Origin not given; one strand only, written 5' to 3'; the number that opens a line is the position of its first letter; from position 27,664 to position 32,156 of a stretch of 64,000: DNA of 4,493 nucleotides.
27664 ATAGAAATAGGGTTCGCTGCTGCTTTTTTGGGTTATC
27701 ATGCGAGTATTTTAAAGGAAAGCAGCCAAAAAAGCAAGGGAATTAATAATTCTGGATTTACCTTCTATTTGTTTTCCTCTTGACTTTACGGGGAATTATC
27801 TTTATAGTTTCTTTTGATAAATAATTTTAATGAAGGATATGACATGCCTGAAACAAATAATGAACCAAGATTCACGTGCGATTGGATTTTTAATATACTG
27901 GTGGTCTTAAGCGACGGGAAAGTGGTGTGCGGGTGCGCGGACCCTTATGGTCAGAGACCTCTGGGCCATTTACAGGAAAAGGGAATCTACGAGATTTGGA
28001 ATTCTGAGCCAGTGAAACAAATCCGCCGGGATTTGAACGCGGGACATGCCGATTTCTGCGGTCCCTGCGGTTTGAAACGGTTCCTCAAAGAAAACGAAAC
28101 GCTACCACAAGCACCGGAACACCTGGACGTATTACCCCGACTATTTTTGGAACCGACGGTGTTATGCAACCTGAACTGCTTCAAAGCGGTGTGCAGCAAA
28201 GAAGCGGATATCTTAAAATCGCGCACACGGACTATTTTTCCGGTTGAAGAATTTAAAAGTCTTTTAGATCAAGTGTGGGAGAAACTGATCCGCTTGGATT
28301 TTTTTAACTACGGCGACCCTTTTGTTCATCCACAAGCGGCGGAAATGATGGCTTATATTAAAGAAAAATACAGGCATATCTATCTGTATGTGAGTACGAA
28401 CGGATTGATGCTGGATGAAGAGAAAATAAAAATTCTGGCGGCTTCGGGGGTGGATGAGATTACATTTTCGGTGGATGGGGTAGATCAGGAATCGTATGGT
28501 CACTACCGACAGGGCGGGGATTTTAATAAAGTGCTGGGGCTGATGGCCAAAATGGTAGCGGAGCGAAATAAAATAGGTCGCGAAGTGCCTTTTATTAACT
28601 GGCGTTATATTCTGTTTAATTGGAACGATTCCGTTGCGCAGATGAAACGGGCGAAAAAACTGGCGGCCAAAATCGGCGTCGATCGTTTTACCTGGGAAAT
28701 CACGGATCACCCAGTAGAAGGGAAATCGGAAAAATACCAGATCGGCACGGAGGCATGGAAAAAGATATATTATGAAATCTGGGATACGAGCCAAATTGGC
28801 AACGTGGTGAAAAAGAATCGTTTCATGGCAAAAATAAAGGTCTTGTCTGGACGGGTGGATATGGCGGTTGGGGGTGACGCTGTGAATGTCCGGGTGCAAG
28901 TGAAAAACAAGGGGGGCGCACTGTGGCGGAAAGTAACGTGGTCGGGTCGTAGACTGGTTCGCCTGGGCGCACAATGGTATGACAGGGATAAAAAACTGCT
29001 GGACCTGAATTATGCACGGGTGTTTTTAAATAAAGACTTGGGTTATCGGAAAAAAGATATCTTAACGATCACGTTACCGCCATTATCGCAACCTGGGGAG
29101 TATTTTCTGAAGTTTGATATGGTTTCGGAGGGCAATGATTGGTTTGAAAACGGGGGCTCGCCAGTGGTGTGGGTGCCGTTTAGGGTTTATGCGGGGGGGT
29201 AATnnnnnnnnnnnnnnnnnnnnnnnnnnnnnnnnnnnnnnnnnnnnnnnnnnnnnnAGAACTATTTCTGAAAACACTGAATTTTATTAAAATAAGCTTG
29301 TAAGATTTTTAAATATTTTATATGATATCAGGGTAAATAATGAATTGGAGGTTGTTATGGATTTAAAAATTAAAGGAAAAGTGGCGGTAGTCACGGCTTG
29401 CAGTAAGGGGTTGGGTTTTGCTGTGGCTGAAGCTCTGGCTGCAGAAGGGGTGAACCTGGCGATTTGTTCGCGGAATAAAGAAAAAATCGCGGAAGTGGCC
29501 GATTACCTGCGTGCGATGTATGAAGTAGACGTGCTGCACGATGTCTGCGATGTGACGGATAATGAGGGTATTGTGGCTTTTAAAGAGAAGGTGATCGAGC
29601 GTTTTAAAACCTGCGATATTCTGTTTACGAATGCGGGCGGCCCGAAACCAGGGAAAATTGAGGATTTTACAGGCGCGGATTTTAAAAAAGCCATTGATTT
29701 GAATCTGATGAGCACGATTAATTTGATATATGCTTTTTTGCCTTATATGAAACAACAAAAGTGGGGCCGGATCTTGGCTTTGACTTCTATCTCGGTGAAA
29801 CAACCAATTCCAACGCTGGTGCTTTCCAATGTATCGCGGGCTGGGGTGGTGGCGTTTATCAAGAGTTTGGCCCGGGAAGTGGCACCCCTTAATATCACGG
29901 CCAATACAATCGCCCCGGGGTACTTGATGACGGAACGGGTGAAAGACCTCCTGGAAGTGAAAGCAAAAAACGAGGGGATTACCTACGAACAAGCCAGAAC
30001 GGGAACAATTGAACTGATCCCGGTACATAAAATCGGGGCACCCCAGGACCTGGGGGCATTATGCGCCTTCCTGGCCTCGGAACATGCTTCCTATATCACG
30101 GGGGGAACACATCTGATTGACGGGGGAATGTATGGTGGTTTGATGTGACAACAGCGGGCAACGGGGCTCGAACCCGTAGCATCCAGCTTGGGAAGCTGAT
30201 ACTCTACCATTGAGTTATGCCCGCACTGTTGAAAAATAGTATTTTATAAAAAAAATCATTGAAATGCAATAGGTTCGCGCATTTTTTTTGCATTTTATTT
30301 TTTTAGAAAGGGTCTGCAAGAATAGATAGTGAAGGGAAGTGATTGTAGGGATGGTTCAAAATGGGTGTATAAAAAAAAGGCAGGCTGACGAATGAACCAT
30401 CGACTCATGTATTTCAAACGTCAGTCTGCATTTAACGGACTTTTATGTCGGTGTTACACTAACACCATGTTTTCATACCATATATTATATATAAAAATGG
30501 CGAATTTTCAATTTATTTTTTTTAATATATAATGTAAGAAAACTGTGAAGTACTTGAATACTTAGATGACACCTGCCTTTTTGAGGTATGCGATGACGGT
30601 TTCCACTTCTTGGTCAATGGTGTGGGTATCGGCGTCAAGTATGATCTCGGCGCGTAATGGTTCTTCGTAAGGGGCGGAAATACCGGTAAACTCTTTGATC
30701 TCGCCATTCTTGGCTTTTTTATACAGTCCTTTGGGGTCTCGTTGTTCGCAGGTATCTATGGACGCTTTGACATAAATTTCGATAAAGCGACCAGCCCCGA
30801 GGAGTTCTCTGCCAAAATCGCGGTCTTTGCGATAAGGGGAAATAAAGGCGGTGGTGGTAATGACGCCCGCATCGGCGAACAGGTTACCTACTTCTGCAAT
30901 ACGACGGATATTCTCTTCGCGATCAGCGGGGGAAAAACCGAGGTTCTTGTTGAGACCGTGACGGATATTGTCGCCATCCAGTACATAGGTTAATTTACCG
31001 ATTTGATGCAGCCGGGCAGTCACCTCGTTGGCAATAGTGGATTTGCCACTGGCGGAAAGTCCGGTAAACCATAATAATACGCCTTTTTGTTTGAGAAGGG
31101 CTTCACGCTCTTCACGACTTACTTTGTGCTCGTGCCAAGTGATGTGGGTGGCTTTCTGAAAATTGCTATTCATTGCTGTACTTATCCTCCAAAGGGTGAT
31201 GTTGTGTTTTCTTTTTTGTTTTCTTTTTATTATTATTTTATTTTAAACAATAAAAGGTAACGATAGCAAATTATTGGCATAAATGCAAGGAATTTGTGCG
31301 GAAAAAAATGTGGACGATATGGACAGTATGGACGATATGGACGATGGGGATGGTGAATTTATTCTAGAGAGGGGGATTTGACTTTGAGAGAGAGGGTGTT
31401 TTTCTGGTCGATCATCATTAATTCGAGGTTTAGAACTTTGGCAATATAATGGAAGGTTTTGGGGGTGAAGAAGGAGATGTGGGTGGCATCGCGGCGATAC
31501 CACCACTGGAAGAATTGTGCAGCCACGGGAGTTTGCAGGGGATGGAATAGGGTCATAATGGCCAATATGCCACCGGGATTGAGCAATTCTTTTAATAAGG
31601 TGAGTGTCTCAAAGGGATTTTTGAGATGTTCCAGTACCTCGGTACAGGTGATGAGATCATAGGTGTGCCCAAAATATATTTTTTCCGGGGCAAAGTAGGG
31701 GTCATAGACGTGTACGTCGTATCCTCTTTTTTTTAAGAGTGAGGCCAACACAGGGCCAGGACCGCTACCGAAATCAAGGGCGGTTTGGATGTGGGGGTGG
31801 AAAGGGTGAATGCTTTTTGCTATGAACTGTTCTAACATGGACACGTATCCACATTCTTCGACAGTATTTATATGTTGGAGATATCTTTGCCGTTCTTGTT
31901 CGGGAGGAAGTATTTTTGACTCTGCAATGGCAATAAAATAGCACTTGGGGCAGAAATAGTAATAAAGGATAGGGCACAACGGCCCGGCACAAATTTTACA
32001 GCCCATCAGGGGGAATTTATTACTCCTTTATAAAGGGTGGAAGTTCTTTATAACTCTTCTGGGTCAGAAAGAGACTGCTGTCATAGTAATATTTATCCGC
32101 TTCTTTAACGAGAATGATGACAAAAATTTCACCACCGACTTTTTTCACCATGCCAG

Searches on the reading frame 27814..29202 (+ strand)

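Call 52: search_protein_families(library=pfam, proteins=[window:27814-29202:+], max_evalue=0.0001)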
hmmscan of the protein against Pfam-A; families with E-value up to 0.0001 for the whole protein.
window:27814-29202:+ (462 aa): 2 families
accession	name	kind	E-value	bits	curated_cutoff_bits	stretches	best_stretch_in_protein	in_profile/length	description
PF04055.27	Radical_SAM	-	1.1e-12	48.8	29.5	1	113-247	2-136/166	Radical SAM superfamily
PF13186.11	SPASM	-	5.5e-09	36.6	21.5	1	22-85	1-66/67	Iron-sulfur cluster-binding domain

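Call 64: search_protein_families(library=ncbifam, proteins=[window:27814-29202:+], max_evalue=0.001)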
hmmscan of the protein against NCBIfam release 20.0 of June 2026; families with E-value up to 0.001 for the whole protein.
window:27814-29202:+ (462 aa): 29 families (the best 25 are shown)
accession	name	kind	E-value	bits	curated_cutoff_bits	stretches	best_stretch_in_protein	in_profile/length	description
TIGR04317.1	W_rSAM_matur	equivalog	2.1e-26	92.9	380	1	109-292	5-179/349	tungsten cofactor oxidoreductase radical SAM maturase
TIGR04311.1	rSAM_Geo_metal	subfamily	8.4e-22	77.8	400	1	109-292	4-182/423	radical SAM/SPASM family putative metalloenzyme maturase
TIGR04545.1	rSAM_ahbD_hemeb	equivalog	9.4e-13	48.3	500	1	113-241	5-128/339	heme b synthase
NF033640.1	N_Twi_rSAM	subfamily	1.2e-12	47.7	170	2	145-300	160-313/398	twitch domain-containing radical SAM protein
TIGR04133.1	rSAM_w_lipo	hypoth_equivalog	1.4e-12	47.2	425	1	106-329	22-235/350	TIGR04133 family radical SAM/SPASM protein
TIGR04251.1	SCM_rSAM_ScmF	equivalog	3.1e-11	43.2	400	1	111-249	7-143/353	SynChlorMet cassette radical SAM/SPASM protein ScmF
TIGR04055.1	rSAM_NirJ2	equivalog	4.6e-10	39.5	500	1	115-234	7-119/326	putative heme d1 biosynthesis radical SAM protein NirJ2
TIGR02666.1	moaA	equivalog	4.9e-10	38.9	284.05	1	117-247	19-150/336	GTP 3',8-cyclase MoaA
TIGR04054.1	rSAM_NirJ1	equivalog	7.2e-10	38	650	1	114-255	42-177/387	putative heme d1 biosynthesis radical SAM protein NirJ1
TIGR04321.1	spiroSPASM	subfamily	8.7e-10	37.9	250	1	102-247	224-376/510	spiro-SPASM protein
TIGR04347.1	pseudo_SAM_Halo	equivalog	1.1e-09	38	525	1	106-298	36-213/390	TIGR04347 family pseudo-SAM/SPASM protein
TIGR03962.1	mycofact_rSAM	equivalog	3.4e-09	36.3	265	1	113-250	17-147/339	mycofactocin radical SAM maturase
TIGR04053.2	TIGR04053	equivalog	1.3e-08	34.5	395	1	111-248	11-146/366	TIGR04053 family radical SAM/SPASM domain-containing protein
TIGR04051.1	rSAM_NirJ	equivalog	1.6e-08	33.9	515.45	1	118-255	12-143/354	heme d1 biosynthesis radical SAM protein NirJ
TIGR04250.1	SCM_rSAM_ScmE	equivalog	4.7e-08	32.3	400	0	115-242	10-132/358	SynChlorMet cassette radical SAM/SPASM protein ScmE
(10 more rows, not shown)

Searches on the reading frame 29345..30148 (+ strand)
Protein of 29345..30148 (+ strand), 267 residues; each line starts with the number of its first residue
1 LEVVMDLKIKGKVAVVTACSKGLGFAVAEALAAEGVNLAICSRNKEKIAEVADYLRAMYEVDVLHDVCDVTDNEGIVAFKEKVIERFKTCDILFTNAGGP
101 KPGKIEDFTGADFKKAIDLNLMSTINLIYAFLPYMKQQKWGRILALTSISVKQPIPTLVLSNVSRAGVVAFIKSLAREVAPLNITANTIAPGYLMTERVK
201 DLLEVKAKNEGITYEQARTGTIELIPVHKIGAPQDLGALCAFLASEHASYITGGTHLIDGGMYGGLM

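Call 52: search_protein_families(library=pfam, proteins=[window:29345-30148:+], max_evalue=0.0001)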
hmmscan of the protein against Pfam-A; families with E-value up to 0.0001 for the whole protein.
window:29345-30148:+ (267 aa): 4 families
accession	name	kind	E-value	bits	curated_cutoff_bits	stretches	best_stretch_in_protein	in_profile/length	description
PF13561.12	adh_short_C2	-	9.4e-51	173.1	27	1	20-262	5-235/236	Enoyl-(Acyl carrier protein) reductase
PF00106.31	adh_short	-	2.3e-46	158.2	26.6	1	12-202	1-190/195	short chain dehydrogenase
PF08659.16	KR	-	5.1e-07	30.2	22.6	1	15-132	4-124/180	KR domain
PF23441.1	SDR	-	5.5e-06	26.4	27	1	14-211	10-211/258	SDR-like rossmann domain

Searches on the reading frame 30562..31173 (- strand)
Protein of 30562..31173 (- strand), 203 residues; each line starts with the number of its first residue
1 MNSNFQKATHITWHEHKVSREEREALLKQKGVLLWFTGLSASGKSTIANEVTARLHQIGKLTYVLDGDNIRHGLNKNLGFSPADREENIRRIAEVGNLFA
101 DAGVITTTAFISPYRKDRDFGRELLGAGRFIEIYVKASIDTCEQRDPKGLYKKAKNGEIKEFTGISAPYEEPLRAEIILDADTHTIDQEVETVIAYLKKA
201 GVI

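Call 52: search_protein_families(library=pfam, proteins=[window:30562-31173:-], max_evalue=0.0001)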
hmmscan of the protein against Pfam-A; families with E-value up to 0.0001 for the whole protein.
window:30562-31173:- (203 aa): 2 families
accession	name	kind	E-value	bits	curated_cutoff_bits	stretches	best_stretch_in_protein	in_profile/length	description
PF01583.26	APS_kinase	-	2.8e-66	222.7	21.1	1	30-180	1-152/152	Adenylylsulphate kinase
PF13671.12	AAA_33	-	7.8e-06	26.7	27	1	33-145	1-114/143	AAA domain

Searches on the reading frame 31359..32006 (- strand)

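Call 52: search_protein_families(library=pfam, proteins=[window:31359-32006:-], max_evalue=0.0001)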
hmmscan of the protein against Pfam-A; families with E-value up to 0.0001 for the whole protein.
window:31359-32006:- (215 aa): 3 families
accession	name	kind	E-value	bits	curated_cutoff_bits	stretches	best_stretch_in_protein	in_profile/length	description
PF13489.12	Methyltransf_23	-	3.1e-25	89.3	27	1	74-196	24-161/164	Methyltransferase domain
PF08242.18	Methyltransf_12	-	5.8e-09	37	30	1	113-148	64-98/98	Methyltransferase domain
PF08241.18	Methyltransf_11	-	1.5e-06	29.2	21.2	0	114-150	59-95/95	Methyltransferase domain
